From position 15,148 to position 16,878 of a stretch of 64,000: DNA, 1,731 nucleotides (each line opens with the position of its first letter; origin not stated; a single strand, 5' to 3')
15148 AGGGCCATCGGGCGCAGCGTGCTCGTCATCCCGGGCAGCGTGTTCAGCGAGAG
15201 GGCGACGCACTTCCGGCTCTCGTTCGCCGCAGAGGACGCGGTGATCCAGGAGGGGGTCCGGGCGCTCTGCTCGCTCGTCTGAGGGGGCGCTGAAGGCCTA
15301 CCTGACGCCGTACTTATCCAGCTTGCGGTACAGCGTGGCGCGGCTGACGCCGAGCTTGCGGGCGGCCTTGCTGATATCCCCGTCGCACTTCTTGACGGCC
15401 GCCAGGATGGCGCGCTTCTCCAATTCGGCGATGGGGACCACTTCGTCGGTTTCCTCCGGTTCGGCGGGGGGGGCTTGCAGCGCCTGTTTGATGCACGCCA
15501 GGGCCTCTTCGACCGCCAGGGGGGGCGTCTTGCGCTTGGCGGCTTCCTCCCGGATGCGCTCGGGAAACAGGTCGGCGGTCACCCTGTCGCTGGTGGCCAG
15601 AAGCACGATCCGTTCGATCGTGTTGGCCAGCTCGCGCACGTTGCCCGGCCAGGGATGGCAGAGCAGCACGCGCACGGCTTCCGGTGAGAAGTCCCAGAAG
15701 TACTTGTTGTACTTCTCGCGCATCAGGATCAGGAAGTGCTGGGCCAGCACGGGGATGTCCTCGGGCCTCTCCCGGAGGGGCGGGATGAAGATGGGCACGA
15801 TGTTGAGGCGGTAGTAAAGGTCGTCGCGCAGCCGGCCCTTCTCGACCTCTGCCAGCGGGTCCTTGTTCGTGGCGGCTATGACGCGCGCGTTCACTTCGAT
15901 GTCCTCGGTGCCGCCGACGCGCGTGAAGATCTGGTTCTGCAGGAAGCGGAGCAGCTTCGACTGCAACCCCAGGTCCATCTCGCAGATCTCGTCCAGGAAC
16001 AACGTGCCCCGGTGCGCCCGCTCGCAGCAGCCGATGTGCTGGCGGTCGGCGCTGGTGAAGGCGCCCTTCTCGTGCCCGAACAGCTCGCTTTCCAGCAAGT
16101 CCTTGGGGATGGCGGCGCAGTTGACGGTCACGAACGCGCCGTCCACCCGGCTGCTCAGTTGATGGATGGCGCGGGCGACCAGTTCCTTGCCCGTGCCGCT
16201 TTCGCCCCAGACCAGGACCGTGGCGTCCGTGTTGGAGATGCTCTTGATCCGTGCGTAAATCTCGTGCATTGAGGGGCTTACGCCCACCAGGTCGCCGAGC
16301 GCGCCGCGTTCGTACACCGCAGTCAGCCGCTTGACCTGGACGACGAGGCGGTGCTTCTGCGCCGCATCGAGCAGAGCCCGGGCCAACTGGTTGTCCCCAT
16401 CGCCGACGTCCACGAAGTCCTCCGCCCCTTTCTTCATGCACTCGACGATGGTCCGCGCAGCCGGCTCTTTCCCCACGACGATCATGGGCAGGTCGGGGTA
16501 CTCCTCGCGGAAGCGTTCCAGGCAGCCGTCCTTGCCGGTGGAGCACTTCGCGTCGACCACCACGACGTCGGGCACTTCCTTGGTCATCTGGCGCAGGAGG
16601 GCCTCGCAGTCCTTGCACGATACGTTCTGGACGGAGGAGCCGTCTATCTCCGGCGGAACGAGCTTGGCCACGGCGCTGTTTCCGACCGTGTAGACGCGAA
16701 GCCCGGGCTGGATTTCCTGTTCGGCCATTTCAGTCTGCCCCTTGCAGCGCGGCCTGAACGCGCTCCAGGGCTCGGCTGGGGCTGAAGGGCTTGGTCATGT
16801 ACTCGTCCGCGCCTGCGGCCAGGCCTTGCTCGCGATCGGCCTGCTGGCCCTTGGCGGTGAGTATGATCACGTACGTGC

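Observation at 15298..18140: CYTH (class IV adenylate-cyclase-like) - STAS - CheY - sigma-54 activator operon with a pseudo-receiver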

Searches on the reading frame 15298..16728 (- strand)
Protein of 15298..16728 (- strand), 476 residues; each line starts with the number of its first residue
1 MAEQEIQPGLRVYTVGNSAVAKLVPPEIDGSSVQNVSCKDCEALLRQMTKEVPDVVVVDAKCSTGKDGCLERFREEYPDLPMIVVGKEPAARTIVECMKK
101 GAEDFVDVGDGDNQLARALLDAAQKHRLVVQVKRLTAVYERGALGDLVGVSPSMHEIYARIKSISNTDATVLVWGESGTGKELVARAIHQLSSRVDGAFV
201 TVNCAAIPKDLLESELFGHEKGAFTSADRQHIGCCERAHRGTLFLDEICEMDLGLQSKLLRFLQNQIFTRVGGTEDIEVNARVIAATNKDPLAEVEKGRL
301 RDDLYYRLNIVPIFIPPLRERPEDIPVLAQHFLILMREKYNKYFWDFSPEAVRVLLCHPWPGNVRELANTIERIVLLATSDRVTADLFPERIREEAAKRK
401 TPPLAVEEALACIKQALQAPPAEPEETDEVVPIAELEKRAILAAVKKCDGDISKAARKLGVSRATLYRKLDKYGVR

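Call 4: search_protein_families(library=pfam, proteins=[window:15298-16728:-], max_evalue=0.01)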
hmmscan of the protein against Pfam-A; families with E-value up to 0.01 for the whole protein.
window:15298-16728:- (476 aa): 16 families
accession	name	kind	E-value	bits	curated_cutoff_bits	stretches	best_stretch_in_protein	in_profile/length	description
PF00158.32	Sigma54_activat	-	2.5e-68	229.4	20.2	1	147-313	1-167/168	Sigma-54 interaction domain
PF25601.1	AAA_lid_14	-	2.3e-25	88.7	27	1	319-400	1-82/87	AAA+ ATPase lid domain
PF14532.12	Sigma54_activ_2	-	4.9e-21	75.8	25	1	148-318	1-138/138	Sigma-54 interaction domain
PF02954.25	HTH_8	-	1.3e-14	54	22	1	433-473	2-42/42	Bacterial regulatory protein, Fis family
PF07728.20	AAA_5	-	1.2e-06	29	22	1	171-295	2-126/139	AAA domain (dynein-related subfamily)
PF18024.7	HTH_50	-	2e-06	27.8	27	1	434-475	9-49/50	Helix-turn-helix domain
PF00072.30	Response_reg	-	1e-05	26.1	30.2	1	36-106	26-97/111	Response regulator receiver domain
PF00004.35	AAA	-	3.3e-05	24.8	21.2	1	171-289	1-110/131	ATPase family associated with various cellular activities (AAA)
PF01078.27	Mg_chelatase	-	5.5e-05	23.1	20.3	0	232-295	99-164/207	Magnesium chelatase, subunit ChlI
PF13556.12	HTH_30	-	0.00012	22.2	27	1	441-472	4-35/59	PucR C-terminal helix-turn-helix domain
PF13518.12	HTH_28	-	0.0011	19.5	25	1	437-473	1-36/52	Helix-turn-helix domain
PF02796.21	HTH_7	-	0.0017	18.8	23.8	1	452-471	24-43/45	Helix-turn-helix domain of resolvase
PF13309.12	HTH_22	-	0.0037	17.7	29.6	1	452-470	44-62/63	HTH domain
PF13191.12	AAA_16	-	0.0065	17.4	32.6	1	169-207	25-63/167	AAA ATPase domain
PF13384.12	HTH_23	-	0.0071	16.6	24.6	0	435-468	4-36/50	Homeodomain-like domain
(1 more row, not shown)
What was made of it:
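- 15298..16728 (-): Sigma-54 enhancer-binding protein (bEBP), 476 aa: pseudo-receiver, helical linker, AAA+ sigma-54 interaction domain, HTH_8 DNA-binding domain. Pfam Sigma54_activat 229 bits, AAA_lid_14 89 bits, HTH_8 54 bits (call 4).
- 15310..15432 (-): Fis-type HTH_8 DNA-binding domain (aa 433-473). Pfam PF02954, 54 bits (call 4).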

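Call 5: search_protein_families(library=ncbifam, proteins=[window:15298-16728:-], max_evalue=0.001)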
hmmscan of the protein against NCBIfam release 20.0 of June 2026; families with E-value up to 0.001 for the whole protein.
window:15298-16728:- (476 aa): 32 families (the best 25 are shown)
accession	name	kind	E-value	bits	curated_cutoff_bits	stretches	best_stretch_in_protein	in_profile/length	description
NF041946.1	LuxO_transreg_Vib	equivalog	6.7e-118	394.4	800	1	42-473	30-460/463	quorum-sensing sigma-54 dependent transcriptional regulator LuxO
TIGR02915.1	PEP_resp_reg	equivalog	1.9e-108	363.2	502.6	2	36-387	24-381/445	PEP-CTERM-box response regulator transcription factor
TIGR01818.1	ntrC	equivalog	3e-108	362.6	558.6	1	33-471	23-461/463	nitrogen regulation protein NR(I)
NF008469.0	PRK11361.1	equivalog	1.5e-103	347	714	1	33-475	29-456/461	acetoacetate metabolism transcriptional regulator AtoC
TIGR01817.1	nifA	equivalog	2.3e-103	346.8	528.85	1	123-473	174-527/534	nif-specific transcriptional activator NifA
NF041552.1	TF_PrdR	equivalog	7.4e-101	338.2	795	1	132-474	255-577/577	sigma-54 dependent transcriptional regulator PrdR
NF050807.1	TransRegFlbDCaul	equivalog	1.8e-97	327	750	1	42-473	34-438/454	sigma-54-dependent transcriptional regulator FlbD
NF038308.1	RNA_repair_RtcR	equivalog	4.5e-95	319.5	650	1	121-474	156-517/530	RNA repair transcriptional activator RtcR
NF007689.0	PRK10365.1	equivalog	1.1e-93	314.4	760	1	42-471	39-440/441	sigma-54-dependent response regulator transcription factor ZraR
NF003451.0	PRK05022.1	equivalog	3e-93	313.3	476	1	140-474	185-509/512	nitric oxide reductase transcriptional regulator NorR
NF051870.1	NAssimRespRegNtrX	equivalog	6.5e-92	308.8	600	1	38-475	31-452/452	nitrogen assimilation response regulator NtrX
NF008176.1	PRK10923.1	equivalog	5.2e-90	302.3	620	1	27-475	22-468/469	nitrogen regulation protein NR(I)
TIGR02329.1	propionate_PrpR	equivalog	3.4e-86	290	499.2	1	136-471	203-525/526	propionate catabolism operon regulatory protein PrpR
NF011958.0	PRK15429.1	equivalog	5.3e-82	276.5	830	1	126-475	358-686/692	formate hydrogenlyase transcriptional activator FlhA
NF041906.1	V4R_TF_MobR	exception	8.4e-81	272.1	999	1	147-473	234-544/544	phenol degradation transcriptional regulator MobR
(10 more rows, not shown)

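Call 8: find_encoding_contigs(protein=window:15298-16728:-, flank=10000, max_places=6)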
Protein window:15298-16728:- (476 aa): no gene with exactly this product is on record in the collection.
